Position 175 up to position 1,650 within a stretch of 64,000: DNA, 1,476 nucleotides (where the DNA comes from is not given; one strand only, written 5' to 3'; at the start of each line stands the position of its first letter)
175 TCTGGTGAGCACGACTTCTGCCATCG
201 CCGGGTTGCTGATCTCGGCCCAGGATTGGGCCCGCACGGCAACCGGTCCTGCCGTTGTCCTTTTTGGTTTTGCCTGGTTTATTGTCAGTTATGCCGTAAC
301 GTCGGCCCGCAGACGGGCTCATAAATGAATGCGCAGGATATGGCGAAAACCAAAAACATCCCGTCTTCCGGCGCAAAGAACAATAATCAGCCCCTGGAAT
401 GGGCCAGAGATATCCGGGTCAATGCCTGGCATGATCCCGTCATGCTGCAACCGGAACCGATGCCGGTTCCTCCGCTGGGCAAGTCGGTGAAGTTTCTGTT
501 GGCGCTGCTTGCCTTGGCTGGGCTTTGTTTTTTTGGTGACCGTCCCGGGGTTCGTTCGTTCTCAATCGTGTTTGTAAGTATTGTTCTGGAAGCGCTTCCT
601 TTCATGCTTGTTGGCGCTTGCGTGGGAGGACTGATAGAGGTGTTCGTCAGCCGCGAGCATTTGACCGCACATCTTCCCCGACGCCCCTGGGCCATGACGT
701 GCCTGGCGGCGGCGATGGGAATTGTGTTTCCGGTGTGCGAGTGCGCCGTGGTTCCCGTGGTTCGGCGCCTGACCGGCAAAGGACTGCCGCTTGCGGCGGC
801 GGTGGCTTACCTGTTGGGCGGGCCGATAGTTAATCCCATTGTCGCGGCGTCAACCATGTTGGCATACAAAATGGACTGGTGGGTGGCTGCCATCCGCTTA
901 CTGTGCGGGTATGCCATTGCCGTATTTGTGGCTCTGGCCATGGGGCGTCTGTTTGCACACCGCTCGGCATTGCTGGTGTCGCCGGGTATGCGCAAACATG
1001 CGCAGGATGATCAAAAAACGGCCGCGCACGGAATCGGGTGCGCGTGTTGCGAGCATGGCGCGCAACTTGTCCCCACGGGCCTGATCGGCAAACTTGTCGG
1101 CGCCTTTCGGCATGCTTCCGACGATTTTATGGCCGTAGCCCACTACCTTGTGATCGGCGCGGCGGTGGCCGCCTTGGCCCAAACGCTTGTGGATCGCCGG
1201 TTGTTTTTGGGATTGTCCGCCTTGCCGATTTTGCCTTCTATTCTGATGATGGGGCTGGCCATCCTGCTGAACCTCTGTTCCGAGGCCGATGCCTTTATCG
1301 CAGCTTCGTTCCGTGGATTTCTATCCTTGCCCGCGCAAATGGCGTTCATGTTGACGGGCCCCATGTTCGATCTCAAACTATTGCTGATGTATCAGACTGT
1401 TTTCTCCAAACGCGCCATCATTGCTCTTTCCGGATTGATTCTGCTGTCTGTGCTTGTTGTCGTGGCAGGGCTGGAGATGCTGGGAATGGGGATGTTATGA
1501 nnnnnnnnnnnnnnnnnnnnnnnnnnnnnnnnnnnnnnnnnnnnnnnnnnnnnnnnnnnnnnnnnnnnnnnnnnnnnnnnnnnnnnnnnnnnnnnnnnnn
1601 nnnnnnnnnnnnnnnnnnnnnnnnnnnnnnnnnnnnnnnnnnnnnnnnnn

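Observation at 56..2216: DUF318 permease plus TIGR03943 membrane protein pair beside a ZnuB-like gene remnant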

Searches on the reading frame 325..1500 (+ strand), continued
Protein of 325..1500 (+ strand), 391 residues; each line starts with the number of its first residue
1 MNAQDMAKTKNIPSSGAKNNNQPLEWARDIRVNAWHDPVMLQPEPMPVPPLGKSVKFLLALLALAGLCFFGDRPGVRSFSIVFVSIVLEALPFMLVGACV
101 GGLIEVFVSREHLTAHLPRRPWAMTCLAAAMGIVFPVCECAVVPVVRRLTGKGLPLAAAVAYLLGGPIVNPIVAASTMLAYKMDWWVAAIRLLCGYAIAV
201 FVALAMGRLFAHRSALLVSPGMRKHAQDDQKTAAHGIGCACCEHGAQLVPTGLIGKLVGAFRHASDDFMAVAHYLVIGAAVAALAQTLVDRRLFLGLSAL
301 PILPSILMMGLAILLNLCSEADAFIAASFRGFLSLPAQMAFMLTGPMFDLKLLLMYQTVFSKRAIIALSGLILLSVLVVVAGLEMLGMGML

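Call 64: search_protein_families(library=pfam, proteins=[L083:4303-4737:-, L038:1033-2400:+, L040:7567-8253:-, L047:2914-4218:+, L035:1063-2256:+, L068:6392-6811:+, L015:11569-12198:-, L043:5862-6233:-, L026:4587-6245:+, L053:3471-4568:-], max_evalue=0.001)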
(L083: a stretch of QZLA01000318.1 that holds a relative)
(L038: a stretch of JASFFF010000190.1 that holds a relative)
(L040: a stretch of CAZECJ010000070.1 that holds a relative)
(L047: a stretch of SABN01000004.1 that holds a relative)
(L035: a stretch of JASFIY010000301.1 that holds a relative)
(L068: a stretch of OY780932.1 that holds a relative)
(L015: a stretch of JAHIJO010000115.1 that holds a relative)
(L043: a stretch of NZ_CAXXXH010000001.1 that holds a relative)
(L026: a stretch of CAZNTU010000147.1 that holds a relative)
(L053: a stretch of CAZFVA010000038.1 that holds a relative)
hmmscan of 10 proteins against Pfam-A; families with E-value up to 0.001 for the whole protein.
L083:4303-4737:- (144 aa): 4 families
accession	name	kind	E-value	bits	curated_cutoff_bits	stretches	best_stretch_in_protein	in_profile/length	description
PF01475.25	FUR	-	1.6e-14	54.6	23.1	1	15-112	3-99/121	Ferric uptake regulator family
PF03965.22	Penicillinase_R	-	3.1e-05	24.7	22.6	1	24-82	7-64/115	Penicillinase repressor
PF25213.1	HVO_A0261_N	-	0.00033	20.9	35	1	16-72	7-57/86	HVO_A0261 N-terminal domain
PF01978.25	TrmB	-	0.00056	20.2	25.6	1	44-80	27-62/68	Sugar-specific transcriptional regulator TrmB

L038:1033-2400:+ (455 aa): 3 families
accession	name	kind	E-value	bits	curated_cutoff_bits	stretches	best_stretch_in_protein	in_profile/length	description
PF02492.25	cobW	-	1.2e-62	211.2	20.7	1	16-192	1-179/180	CobW/HypB/UreG, nucleotide-binding domain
PF07683.19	CobW_C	-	6.9e-19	67.9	22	1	362-454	2-94/94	Cobalamin synthesis protein cobW C-terminal domain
PF00009.33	GTP_EFTU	-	0.00033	20.7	26.5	0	15-49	3-37/188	Elongation factor Tu GTP binding domain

L040:7567-8253:- (228 aa): 2 families
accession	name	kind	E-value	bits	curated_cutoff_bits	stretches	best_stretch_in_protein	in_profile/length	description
PF00072.30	Response_reg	-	2.5e-28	98.9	30.2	1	7-117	1-111/111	Response regulator receiver domain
PF00486.34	Trans_reg_C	-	2.6e-26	91.9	26.2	1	150-226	1-77/77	Transcriptional regulatory protein, C terminal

L047:2914-4218:+ (434 aa): 0 families

L035:1063-2256:+ (397 aa): 6 families
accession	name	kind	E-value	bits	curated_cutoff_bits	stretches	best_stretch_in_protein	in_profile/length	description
PF13454.12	NAD_binding_9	-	1.1e-09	38.9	21.8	1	6-104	2-101/155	FAD-NAD(P)-binding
PF01266.30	DAO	-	1.2e-09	38.6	27.9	1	189-221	2-34/353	FAD dependent oxidoreductase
PF13450.12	NAD_binding_8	-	3.5e-06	27.6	21.9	0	191-219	1-28/68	NAD(P)-binding Rossmann-like domain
PF13434.12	Lys_Orn_oxgnase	-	6.2e-05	22.7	21.3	1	136-258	143-263/339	L-lysine 6-monooxygenase/L-ornithine 5-monooxygenase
PF07992.20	Pyr_redox_2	-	0.00038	20.4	26.1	0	189-321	3-114/291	Pyridine nucleotide-disulphide oxidoreductase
PF13738.12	Pyr_redox_3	-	0.00041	20.1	30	0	126-243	110-220/305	Pyridine nucleotide-disulphide oxidoreductase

L068:6392-6811:+ (139 aa): 0 families

L015:11569-12198:- (209 aa): 15 families
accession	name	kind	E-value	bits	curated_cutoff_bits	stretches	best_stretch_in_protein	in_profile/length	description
PF08241.18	Methyltransf_11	-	9.6e-26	90.7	21.2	1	50-145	1-94/95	Methyltransferase domain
PF13649.12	Methyltransf_25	-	3e-25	89.2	27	1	49-142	1-97/97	Methyltransferase domain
PF13847.12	Methyltransf_31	-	2.2e-18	66.8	27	1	44-147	2-110/145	Methyltransferase domain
PF08242.18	Methyltransf_12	-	1e-17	65.1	30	1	50-144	1-98/98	Methyltransferase domain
PF01209.24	Ubie_methyltran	-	2.8e-16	60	20.1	1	42-148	44-153/233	ubiE/COQ5 methyltransferase family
PF13489.12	Methyltransf_23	-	2.5e-14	53.8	27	1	27-146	6-116/164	Methyltransferase domain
PF01728.25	FtsJ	-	9.2e-08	32.6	24.1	1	34-99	9-72/181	FtsJ-like methyltransferase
PF02353.26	CMAS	-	7e-07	29.3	27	1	34-163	51-181/273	Mycolic acid cyclopropane synthetase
PF01135.25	PCMT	-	1.5e-06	28.5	20.3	1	38-92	66-120/210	Protein-L-isoaspartate(D-aspartate) O-methyltransferase (PCMT)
PF05148.21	Methyltransf_8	-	2.7e-06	27.8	27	1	44-154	71-164/219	Hypothetical methyltransferase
PF05175.20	MTS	-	1.3e-05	25.4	23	1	44-117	30-104/170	Methyltransferase small domain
PF06325.19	PrmA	-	1.3e-05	25.3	22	1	43-124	159-239/296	Ribosomal protein L11 methyltransferase (PrmA)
PF00398.26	RrnaAD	-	3e-05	23.7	24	1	37-100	22-83/263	Ribosomal RNA adenine dimethylase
PF08704.16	GCD14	-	0.00081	19.6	26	1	33-95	28-90/247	tRNA methyltransferase complex GCD14 subunit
PF13679.12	Methyltransf_32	-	0.00086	19.7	27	0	44-94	24-77/143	Methyltransferase domain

L043:5862-6233:- (123 aa): 1 family
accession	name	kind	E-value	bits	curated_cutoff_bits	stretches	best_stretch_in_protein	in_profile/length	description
PF01809.23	YidD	-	2.6e-13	50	27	1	55-94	18-57/67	Putative membrane protein insertion efficiency factor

L026:4587-6245:+ (552 aa): 3 families
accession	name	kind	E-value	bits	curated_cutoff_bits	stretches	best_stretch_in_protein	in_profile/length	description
PF05378.19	Hydant_A_N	-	1.3e-30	106.9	25.2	1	15-167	2-173/176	Hydantoinase/oxoprolinase N-terminal region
PF01968.24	Hydantoinase_A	-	2.5e-26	93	22.9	1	189-543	1-282/291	Hydantoinase/oxoprolinase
PF13941.12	MutL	-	1.5e-08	34.3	27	0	17-73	4-56/450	MutL protein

L053:3471-4568:- (365 aa): 2 families
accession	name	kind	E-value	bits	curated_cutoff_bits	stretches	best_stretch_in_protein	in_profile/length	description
PF03462.23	PCRF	-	1.6e-54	185.1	24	1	28-217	2-194/194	PCRF domain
PF00472.26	RF-1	-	1.1e-42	145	35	1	226-335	2-116/116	RF-1 domain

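Call 84: search_protein_families(library=ncbifam, proteins=[L009:7099-8019:+, L011:7333-8325:+, L014:2781-3797:+, L001:6970-8022:+, L068:6872-7984:+, L062:6779-7786:+, L072:7018-7929:+, L076:7027-7944:+, L094:231-1220:+, L037:6677-7588:-], max_evalue=0.00001)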
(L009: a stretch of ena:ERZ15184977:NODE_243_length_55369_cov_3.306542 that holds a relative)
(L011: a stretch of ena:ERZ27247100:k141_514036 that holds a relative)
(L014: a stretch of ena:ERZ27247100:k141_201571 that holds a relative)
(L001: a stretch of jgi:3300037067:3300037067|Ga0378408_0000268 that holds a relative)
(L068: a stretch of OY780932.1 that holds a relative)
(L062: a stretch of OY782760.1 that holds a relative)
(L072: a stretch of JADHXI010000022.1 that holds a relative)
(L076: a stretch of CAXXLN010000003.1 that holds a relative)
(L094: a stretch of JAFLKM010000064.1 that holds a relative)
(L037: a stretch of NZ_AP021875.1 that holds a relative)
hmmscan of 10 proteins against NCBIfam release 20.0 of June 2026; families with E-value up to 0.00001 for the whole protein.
L009:7099-8019:+ (306 aa): 8 families
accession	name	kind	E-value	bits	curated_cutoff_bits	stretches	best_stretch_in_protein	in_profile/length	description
NF040870.1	AztC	equivalog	3.8e-45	154.5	350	1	28-302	1-277/277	zinc ABC transporter substrate-binding protein AztC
NF053842.1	MnTportMntCDein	equivalog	1.9e-34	119.2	400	1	23-298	3-278/281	manganese ABC transporter substrate-binding protein MntC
NF007091.2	PRK09545.1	equivalog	1.7e-26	93.2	268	1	20-278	19-293/318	zinc ABC transporter substrate-binding protein ZnuA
TIGR03772.1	anch_rpt_subst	equivalog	3.6e-24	85.3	350.45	1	131-256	313-440/486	anchored repeat ABC transporter, substrate-binding protein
NF047355.1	ABC_bind_Mn_Staph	exception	1.8e-16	60.3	500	1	23-300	30-306/309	manganese ABC transporter substrate-binding lipoprotein MntC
NF040928.1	ABC_lipo_SloC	subfamily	4.5e-15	55.6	525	1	23-299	25-299/304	metal ABC transporter substrate-binding lipoprotein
NF053703.1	Mn_SBP_EfaA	exception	5.9e-14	51.9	485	1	22-301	32-308/310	Mn/Fe ABC transporter substrate-binding lipoprotein EfaA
NF033605.1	Zn_bnd_ABC_AdcA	exception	1.1e-13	51.1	700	1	119-298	137-318/517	zinc ABC transporter substrate-binding lipoprotein AdcA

L011:7333-8325:+ (330 aa): 8 families
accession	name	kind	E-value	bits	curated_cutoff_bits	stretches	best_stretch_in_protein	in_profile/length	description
NF040870.1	AztC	equivalog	1.7e-43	149.1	350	1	34-326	2-276/277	zinc ABC transporter substrate-binding protein AztC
NF007091.2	PRK09545.1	equivalog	8.4e-39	133.6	268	1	23-302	17-292/318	zinc ABC transporter substrate-binding protein ZnuA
NF053842.1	MnTportMntCDein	equivalog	1.8e-36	125.8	400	1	34-323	9-278/281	manganese ABC transporter substrate-binding protein MntC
NF033605.1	Zn_bnd_ABC_AdcA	exception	1.9e-29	103.1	700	1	9-327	14-322/517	zinc ABC transporter substrate-binding lipoprotein AdcA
NF040928.1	ABC_lipo_SloC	subfamily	7.8e-25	87.6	525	1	151-324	123-299/304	metal ABC transporter substrate-binding lipoprotein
TIGR03772.1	anch_rpt_subst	equivalog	2.1e-24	86.1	350.45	1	153-293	310-454/486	anchored repeat ABC transporter, substrate-binding protein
NF053703.1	Mn_SBP_EfaA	exception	2.7e-19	69.5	485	1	154-324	133-306/310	Mn/Fe ABC transporter substrate-binding lipoprotein EfaA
NF047355.1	ABC_bind_Mn_Staph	exception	2.1e-18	66.6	500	2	8-95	10-94/309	manganese ABC transporter substrate-binding lipoprotein MntC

L014:2781-3797:+ (338 aa): 8 families
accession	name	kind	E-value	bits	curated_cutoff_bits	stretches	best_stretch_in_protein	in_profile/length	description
NF040870.1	AztC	equivalog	7.3e-29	101.1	350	2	28-183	1-149/277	zinc ABC transporter substrate-binding protein AztC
NF053842.1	MnTportMntCDein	equivalog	2.4e-19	69.7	400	2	209-309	147-249/281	manganese ABC transporter substrate-binding protein MntC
NF007091.2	PRK09545.1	equivalog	2e-17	63.4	268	0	228-309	204-285/318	zinc ABC transporter substrate-binding protein ZnuA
TIGR03772.1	anch_rpt_subst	equivalog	9.9e-17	60.7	350.45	1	229-311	374-458/486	anchored repeat ABC transporter, substrate-binding protein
NF053703.1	Mn_SBP_EfaA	exception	6e-15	55.2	485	1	21-183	31-184/310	Mn/Fe ABC transporter substrate-binding lipoprotein EfaA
NF047355.1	ABC_bind_Mn_Staph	exception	9.4e-14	51.3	500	1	20-183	27-183/309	manganese ABC transporter substrate-binding lipoprotein MntC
NF040928.1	ABC_lipo_SloC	subfamily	4e-12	45.9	525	1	4-183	6-177/304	metal ABC transporter substrate-binding lipoprotein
NF033605.1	Zn_bnd_ABC_AdcA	exception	3e-11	43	700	0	21-183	30-198/517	zinc ABC transporter substrate-binding lipoprotein AdcA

L001:6970-8022:+ (350 aa): 7 families
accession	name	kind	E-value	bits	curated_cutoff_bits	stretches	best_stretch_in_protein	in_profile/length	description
NF040870.1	AztC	equivalog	6.3e-25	88.1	350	2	37-182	9-149/277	zinc ABC transporter substrate-binding protein AztC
NF053842.1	MnTportMntCDein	equivalog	1.1e-21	77.3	400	1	25-182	4-155/281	manganese ABC transporter substrate-binding protein MntC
NF040928.1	ABC_lipo_SloC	subfamily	6.6e-15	55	525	1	22-182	23-177/304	metal ABC transporter substrate-binding lipoprotein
TIGR03772.1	anch_rpt_subst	equivalog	7.6e-13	47.9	350.45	0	131-182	309-362/486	anchored repeat ABC transporter, substrate-binding protein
NF007091.2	PRK09545.1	equivalog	2.8e-09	36.6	268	0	229-309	201-281/318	zinc ABC transporter substrate-binding protein ZnuA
NF053703.1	Mn_SBP_EfaA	exception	5.9e-09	35.5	485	1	24-182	33-184/310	Mn/Fe ABC transporter substrate-binding lipoprotein EfaA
NF047355.1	ABC_bind_Mn_Staph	exception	1.7e-08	34.1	500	1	22-182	28-183/309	manganese ABC transporter substrate-binding lipoprotein MntC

L068:6872-7984:+ (370 aa): 8 families
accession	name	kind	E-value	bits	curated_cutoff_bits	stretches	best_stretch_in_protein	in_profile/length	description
NF007091.2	PRK09545.1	equivalog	5.2e-42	144.1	268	2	169-355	118-304/318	zinc ABC transporter substrate-binding protein ZnuA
NF040870.1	AztC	equivalog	2.2e-37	129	350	1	55-367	2-277/277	zinc ABC transporter substrate-binding protein AztC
NF053842.1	MnTportMntCDein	equivalog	3.7e-30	105.1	400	2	186-362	95-277/281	manganese ABC transporter substrate-binding protein MntC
NF033605.1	Zn_bnd_ABC_AdcA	exception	9.2e-25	87.6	700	1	177-368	129-323/517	zinc ABC transporter substrate-binding lipoprotein AdcA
NF047355.1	ABC_bind_Mn_Staph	exception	6.1e-18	65.1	500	2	192-366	129-307/309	manganese ABC transporter substrate-binding lipoprotein MntC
TIGR03772.1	anch_rpt_subst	equivalog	1.4e-16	60.2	350.45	1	194-339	310-460/486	anchored repeat ABC transporter, substrate-binding protein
NF040928.1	ABC_lipo_SloC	subfamily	4.6e-16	58.8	525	1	200-367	131-302/304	metal ABC transporter substrate-binding lipoprotein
NF053703.1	Mn_SBP_EfaA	exception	1.8e-12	47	485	1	173-367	117-309/310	Mn/Fe ABC transporter substrate-binding lipoprotein EfaA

L062:6779-7786:+ (335 aa): 8 families
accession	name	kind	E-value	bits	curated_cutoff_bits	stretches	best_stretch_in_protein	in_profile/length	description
NF040870.1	AztC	equivalog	1.9e-38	132.5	350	1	34-332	1-277/277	zinc ABC transporter substrate-binding protein AztC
NF007091.2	PRK09545.1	equivalog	2.9e-34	118.7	268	1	27-308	20-293/318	zinc ABC transporter substrate-binding protein ZnuA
NF053842.1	MnTportMntCDein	equivalog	1.2e-31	110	400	1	148-328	92-278/281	manganese ABC transporter substrate-binding protein MntC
NF033605.1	Zn_bnd_ABC_AdcA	exception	4.3e-28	98.6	700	1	8-333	10-323/517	zinc ABC transporter substrate-binding lipoprotein AdcA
NF047355.1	ABC_bind_Mn_Staph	exception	3e-19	69.4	500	2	8-96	7-94/309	manganese ABC transporter substrate-binding lipoprotein MntC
NF040928.1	ABC_lipo_SloC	subfamily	4.8e-18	65.3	525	1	165-332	131-302/304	metal ABC transporter substrate-binding lipoprotein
NF053703.1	Mn_SBP_EfaA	exception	4.1e-17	62.3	485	1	155-332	128-309/310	Mn/Fe ABC transporter substrate-binding lipoprotein EfaA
TIGR03772.1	anch_rpt_subst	equivalog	7.9e-17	61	350.45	1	159-326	310-479/486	anchored repeat ABC transporter, substrate-binding protein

L072:7018-7929:+ (303 aa): 8 families
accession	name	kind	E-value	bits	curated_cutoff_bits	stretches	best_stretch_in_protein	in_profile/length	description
NF053842.1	MnTportMntCDein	equivalog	2.8e-35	121.9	400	1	31-276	5-247/281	manganese ABC transporter substrate-binding protein MntC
NF040870.1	AztC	equivalog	2.2e-30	106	350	1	41-278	8-243/277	zinc ABC transporter substrate-binding protein AztC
NF033605.1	Zn_bnd_ABC_AdcA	exception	7.4e-28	97.8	700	1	1-275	1-284/517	zinc ABC transporter substrate-binding lipoprotein AdcA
NF007091.2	PRK09545.1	equivalog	5.1e-24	85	268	1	31-286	24-293/318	zinc ABC transporter substrate-binding protein ZnuA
TIGR03772.1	anch_rpt_subst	equivalog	2.1e-18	66.2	350.45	1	144-270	317-446/486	anchored repeat ABC transporter, substrate-binding protein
NF040928.1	ABC_lipo_SloC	subfamily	1.7e-17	63.5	525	1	34-272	32-263/304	metal ABC transporter substrate-binding lipoprotein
NF053703.1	Mn_SBP_EfaA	exception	1.7e-16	60.3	485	1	36-276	42-274/310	Mn/Fe ABC transporter substrate-binding lipoprotein EfaA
NF047355.1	ABC_bind_Mn_Staph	exception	1.3e-15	57.5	500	1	42-274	43-271/309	manganese ABC transporter substrate-binding lipoprotein MntC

L076:7027-7944:+ (305 aa): 8 families
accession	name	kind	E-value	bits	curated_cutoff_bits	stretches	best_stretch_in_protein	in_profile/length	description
NF053842.1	MnTportMntCDein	equivalog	2.5e-34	118.8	400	1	37-284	11-251/281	manganese ABC transporter substrate-binding protein MntC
NF040870.1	AztC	equivalog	1.9e-30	106.3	350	1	37-284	4-247/277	zinc ABC transporter substrate-binding protein AztC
NF033605.1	Zn_bnd_ABC_AdcA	exception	6.3e-28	98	700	1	1-278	1-285/517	zinc ABC transporter substrate-binding lipoprotein AdcA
NF007091.2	PRK09545.1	equivalog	3.7e-21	75.6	268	1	36-288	27-293/318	zinc ABC transporter substrate-binding protein ZnuA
TIGR03772.1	anch_rpt_subst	equivalog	5.6e-16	58.2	350.45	1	140-267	312-441/486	anchored repeat ABC transporter, substrate-binding protein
NF040928.1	ABC_lipo_SloC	subfamily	1.4e-15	57.3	525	1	36-276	32-265/304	metal ABC transporter substrate-binding lipoprotein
NF053703.1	Mn_SBP_EfaA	exception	3.6e-14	52.6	485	1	37-279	41-275/310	Mn/Fe ABC transporter substrate-binding lipoprotein EfaA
NF047355.1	ABC_bind_Mn_Staph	exception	3.5e-12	46.2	500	1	37-279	38-274/309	manganese ABC transporter substrate-binding lipoprotein MntC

L094:231-1220:+ (329 aa): 8 families
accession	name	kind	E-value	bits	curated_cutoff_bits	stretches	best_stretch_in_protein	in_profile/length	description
NF007091.2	PRK09545.1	equivalog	1.3e-35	123.1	268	1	42-318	21-299/318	zinc ABC transporter substrate-binding protein ZnuA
NF040870.1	AztC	equivalog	3.6e-32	111.9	350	1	58-316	11-254/277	zinc ABC transporter substrate-binding protein AztC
NF053842.1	MnTportMntCDein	equivalog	3.2e-26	92.2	400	1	61-322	21-265/281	manganese ABC transporter substrate-binding protein MntC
NF033605.1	Zn_bnd_ABC_AdcA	exception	6.6e-25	88.1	700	1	49-296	38-279/517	zinc ABC transporter substrate-binding lipoprotein AdcA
TIGR03772.1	anch_rpt_subst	equivalog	3.4e-23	82.1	350.45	1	149-300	296-450/486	anchored repeat ABC transporter, substrate-binding protein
NF040928.1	ABC_lipo_SloC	subfamily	1e-18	67.5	525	1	167-297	128-262/304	metal ABC transporter substrate-binding lipoprotein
NF053703.1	Mn_SBP_EfaA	exception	2.2e-16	59.9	485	1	164-300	132-272/310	Mn/Fe ABC transporter substrate-binding lipoprotein EfaA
NF047355.1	ABC_bind_Mn_Staph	exception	6.3e-13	48.6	500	1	161-299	128-270/309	manganese ABC transporter substrate-binding lipoprotein MntC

L037:6677-7588:- (303 aa): 8 families
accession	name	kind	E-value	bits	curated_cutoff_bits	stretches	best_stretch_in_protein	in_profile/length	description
NF040870.1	AztC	equivalog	6.2e-38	130.8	350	1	39-283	10-248/277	zinc ABC transporter substrate-binding protein AztC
NF007091.2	PRK09545.1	equivalog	1.4e-36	126.3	268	1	17-286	14-293/318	zinc ABC transporter substrate-binding protein ZnuA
NF033605.1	Zn_bnd_ABC_AdcA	exception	2.8e-36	125.6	700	1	23-276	30-285/517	zinc ABC transporter substrate-binding lipoprotein AdcA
NF053842.1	MnTportMntCDein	equivalog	4.6e-34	117.9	400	1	39-303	17-272/281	manganese ABC transporter substrate-binding protein MntC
TIGR03772.1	anch_rpt_subst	equivalog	6.2e-22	77.9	350.45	1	138-277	310-455/486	anchored repeat ABC transporter, substrate-binding protein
NF040928.1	ABC_lipo_SloC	subfamily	5.3e-18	65.2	525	1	11-278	8-269/304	metal ABC transporter substrate-binding lipoprotein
NF053703.1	Mn_SBP_EfaA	exception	9.2e-18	64.4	485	1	39-277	47-275/310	Mn/Fe ABC transporter substrate-binding lipoprotein EfaA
NF047355.1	ABC_bind_Mn_Staph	exception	7.9e-16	58.2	500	1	22-276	27-273/309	manganese ABC transporter substrate-binding lipoprotein MntC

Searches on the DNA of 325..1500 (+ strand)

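Call 86: search_rna_families(sources=[L001], threshold=gathering)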
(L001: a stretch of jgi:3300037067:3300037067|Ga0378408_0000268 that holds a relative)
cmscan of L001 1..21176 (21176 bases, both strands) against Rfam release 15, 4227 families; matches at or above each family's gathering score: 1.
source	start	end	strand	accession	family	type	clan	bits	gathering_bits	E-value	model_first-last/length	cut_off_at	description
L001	16574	16759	-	RF00174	Cobalamin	Cis-reg; riboswitch;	CL00101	67.3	31.5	6.1e-15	1-189/189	no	Cobalamin riboswitch aptamer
